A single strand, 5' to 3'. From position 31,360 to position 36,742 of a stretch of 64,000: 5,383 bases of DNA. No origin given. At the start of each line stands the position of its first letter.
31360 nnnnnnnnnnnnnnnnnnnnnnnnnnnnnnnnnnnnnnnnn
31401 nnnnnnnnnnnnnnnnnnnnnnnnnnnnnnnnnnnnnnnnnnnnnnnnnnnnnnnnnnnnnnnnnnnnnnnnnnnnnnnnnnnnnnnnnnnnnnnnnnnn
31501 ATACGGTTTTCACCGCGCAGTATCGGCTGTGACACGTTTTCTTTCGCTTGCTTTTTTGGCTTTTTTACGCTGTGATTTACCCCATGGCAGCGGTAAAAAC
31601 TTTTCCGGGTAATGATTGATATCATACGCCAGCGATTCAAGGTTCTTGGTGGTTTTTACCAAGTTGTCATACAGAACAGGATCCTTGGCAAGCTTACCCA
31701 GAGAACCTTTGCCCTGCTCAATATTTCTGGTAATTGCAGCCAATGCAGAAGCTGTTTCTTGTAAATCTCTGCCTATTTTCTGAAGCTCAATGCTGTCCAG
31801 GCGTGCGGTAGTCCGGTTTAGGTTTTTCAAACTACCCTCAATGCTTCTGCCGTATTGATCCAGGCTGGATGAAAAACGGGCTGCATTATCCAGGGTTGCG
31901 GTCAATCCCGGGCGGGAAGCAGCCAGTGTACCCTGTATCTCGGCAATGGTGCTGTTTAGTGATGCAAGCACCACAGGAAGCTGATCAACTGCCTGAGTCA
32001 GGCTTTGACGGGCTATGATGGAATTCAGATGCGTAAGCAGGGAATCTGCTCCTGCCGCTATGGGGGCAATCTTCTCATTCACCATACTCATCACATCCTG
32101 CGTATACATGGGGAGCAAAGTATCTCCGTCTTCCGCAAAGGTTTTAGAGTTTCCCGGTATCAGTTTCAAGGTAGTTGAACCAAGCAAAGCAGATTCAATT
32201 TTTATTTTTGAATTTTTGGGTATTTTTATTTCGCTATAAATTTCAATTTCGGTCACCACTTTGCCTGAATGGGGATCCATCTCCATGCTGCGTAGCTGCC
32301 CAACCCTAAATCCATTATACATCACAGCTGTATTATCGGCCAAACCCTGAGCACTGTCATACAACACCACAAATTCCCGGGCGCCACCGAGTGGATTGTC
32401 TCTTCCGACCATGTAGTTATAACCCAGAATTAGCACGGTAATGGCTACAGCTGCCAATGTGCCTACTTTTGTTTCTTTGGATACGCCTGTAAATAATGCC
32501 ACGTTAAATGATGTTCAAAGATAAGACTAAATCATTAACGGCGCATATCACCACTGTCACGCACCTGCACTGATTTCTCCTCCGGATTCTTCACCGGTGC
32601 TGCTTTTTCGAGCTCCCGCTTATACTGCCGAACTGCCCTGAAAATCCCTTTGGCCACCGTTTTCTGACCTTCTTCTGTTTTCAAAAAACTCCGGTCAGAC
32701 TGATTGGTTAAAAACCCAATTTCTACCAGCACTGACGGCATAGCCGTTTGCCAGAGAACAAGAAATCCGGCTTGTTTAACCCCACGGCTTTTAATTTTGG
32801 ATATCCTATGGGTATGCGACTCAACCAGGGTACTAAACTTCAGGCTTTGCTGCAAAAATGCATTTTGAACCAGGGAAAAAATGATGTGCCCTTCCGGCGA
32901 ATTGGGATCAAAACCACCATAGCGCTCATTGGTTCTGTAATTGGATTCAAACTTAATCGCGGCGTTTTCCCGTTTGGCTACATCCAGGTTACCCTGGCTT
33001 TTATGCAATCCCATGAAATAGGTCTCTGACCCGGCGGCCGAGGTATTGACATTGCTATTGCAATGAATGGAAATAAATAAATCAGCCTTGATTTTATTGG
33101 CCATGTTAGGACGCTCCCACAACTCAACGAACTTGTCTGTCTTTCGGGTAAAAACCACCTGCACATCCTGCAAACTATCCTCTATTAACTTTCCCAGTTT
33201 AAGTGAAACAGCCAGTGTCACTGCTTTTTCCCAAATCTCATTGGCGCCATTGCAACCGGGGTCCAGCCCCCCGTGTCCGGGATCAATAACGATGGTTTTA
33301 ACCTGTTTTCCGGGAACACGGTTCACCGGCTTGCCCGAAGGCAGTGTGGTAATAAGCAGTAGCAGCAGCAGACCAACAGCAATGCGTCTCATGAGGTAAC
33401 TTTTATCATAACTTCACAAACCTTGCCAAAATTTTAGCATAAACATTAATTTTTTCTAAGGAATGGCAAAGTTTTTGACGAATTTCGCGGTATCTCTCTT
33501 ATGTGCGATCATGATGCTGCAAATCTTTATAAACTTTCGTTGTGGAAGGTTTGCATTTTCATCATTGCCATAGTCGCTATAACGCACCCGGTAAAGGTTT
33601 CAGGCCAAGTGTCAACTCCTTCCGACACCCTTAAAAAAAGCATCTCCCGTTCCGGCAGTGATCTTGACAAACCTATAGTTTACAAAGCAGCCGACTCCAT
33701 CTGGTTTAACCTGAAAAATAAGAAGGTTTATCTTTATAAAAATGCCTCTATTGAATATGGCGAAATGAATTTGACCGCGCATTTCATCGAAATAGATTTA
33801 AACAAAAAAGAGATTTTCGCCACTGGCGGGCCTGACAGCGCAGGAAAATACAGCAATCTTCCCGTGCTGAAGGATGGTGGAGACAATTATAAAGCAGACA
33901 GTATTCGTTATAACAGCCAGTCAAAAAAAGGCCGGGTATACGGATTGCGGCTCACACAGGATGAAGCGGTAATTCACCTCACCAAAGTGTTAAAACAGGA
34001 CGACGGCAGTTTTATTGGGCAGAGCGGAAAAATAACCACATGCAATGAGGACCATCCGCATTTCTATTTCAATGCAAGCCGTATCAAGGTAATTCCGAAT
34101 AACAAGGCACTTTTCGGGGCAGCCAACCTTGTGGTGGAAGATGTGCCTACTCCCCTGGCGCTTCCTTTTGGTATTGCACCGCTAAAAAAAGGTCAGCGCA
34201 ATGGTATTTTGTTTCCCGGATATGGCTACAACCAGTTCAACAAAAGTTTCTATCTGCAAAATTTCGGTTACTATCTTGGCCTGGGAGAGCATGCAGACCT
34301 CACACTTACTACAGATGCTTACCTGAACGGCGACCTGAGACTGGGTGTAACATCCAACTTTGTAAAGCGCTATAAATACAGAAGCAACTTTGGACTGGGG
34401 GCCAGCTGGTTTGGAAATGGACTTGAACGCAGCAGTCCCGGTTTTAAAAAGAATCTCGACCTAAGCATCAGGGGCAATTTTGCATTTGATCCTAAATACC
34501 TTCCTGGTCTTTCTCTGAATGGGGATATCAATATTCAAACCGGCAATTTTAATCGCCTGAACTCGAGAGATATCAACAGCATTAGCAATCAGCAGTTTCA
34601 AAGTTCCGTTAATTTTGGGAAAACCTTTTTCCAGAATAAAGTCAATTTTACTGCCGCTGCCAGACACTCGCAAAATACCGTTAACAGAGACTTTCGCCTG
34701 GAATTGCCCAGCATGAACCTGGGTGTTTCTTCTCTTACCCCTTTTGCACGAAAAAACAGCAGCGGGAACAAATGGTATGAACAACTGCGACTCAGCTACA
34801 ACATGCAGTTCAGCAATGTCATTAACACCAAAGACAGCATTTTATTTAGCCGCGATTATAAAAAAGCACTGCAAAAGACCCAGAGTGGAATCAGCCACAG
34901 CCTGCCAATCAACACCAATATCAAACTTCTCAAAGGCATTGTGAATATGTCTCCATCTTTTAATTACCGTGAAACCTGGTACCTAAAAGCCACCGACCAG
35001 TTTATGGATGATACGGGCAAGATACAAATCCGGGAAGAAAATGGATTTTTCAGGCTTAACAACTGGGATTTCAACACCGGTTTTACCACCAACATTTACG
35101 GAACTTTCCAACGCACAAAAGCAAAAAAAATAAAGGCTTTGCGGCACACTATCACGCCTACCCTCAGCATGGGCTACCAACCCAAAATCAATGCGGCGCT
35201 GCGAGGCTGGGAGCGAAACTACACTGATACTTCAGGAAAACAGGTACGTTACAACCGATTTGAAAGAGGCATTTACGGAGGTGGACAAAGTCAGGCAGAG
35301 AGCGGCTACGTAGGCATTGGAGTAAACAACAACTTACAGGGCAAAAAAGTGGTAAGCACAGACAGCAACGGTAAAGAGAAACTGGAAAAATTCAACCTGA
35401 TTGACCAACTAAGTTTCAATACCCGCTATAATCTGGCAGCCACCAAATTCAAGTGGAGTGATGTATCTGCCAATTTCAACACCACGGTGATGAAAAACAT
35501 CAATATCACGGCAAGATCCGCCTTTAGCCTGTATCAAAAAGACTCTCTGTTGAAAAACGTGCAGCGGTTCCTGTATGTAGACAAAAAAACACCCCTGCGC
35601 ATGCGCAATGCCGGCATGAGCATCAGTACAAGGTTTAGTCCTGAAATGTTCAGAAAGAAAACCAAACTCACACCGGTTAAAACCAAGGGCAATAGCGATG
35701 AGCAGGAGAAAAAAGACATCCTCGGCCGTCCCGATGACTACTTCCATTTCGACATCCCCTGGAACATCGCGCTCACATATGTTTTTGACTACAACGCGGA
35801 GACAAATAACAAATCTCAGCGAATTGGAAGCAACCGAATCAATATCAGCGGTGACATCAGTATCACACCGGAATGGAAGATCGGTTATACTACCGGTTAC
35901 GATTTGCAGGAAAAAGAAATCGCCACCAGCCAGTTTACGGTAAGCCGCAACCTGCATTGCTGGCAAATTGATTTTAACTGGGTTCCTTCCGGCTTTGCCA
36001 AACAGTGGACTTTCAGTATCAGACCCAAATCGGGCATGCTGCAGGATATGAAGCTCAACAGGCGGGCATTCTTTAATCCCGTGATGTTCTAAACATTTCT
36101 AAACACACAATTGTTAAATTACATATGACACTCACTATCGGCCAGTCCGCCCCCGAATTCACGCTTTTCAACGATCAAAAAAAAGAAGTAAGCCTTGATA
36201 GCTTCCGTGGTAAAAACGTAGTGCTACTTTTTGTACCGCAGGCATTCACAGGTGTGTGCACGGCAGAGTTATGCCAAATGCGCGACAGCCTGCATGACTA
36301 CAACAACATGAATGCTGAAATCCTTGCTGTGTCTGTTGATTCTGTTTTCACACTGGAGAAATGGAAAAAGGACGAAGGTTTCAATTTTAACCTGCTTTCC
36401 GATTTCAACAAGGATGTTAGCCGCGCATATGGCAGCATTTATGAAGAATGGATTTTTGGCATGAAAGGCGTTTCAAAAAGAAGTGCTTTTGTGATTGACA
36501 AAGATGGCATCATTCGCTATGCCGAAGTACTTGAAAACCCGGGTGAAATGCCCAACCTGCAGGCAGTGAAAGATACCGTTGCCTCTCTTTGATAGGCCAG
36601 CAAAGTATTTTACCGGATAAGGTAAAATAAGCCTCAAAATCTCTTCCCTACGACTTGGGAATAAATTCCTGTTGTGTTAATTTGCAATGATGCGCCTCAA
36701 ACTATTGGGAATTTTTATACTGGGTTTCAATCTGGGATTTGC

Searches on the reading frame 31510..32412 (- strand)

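Call 51: search_protein_families(library=pfam, proteins=[window:31510-32412:-], max_evalue=0.001)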
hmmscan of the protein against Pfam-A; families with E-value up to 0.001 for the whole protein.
window:31510-32412:- (300 aa): 1 family
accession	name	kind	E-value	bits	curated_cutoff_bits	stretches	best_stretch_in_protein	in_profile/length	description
PF02470.25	MlaD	-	7.1e-14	52.3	25.1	1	12-87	3-81/81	MlaD protein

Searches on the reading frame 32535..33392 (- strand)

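Call 51: search_protein_families(library=pfam, proteins=[window:32535-33392:-], max_evalue=0.001)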
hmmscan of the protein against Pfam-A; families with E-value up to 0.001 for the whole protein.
window:32535-33392:- (285 aa): 1 family
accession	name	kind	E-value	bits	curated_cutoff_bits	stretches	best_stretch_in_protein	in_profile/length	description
PF01520.23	Amidase_3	-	3.8e-49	167.5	27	1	34-255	1-173/174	N-acetylmuramoyl-L-alanine amidase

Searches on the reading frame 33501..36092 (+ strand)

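Call 51: search_protein_families(library=pfam, proteins=[window:33501-36092:+], max_evalue=0.001)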
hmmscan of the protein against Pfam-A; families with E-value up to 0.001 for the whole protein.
window:33501-36092:+ (863 aa): 1 family
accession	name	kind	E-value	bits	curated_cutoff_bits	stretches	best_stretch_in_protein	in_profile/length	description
PF19838.5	LptD_2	-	3.3e-123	412.2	22.5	1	205-678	3-464/464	LptD protein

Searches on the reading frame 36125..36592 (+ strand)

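Call 51: search_protein_families(library=pfam, proteins=[window:36125-36592:+], max_evalue=0.001)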
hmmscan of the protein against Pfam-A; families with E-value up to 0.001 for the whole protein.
window:36125-36592:+ (155 aa): 4 families
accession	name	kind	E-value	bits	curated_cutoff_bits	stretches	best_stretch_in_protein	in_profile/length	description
PF00578.27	AhpC-TSA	-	3.7e-39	133.9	26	1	5-132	1-123/124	AhpC/TSA family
PF08534.16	Redoxin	-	2.6e-24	86.2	26.6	1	6-147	3-146/148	Redoxin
PF05988.18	DUF899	-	0.00024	21.2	27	1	44-126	87-177/224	Bacterial protein of unknown function (DUF899)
PF02630.20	SCO1-SenC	-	0.00025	21.4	22.8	1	10-72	2-66/134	SCO1/SenC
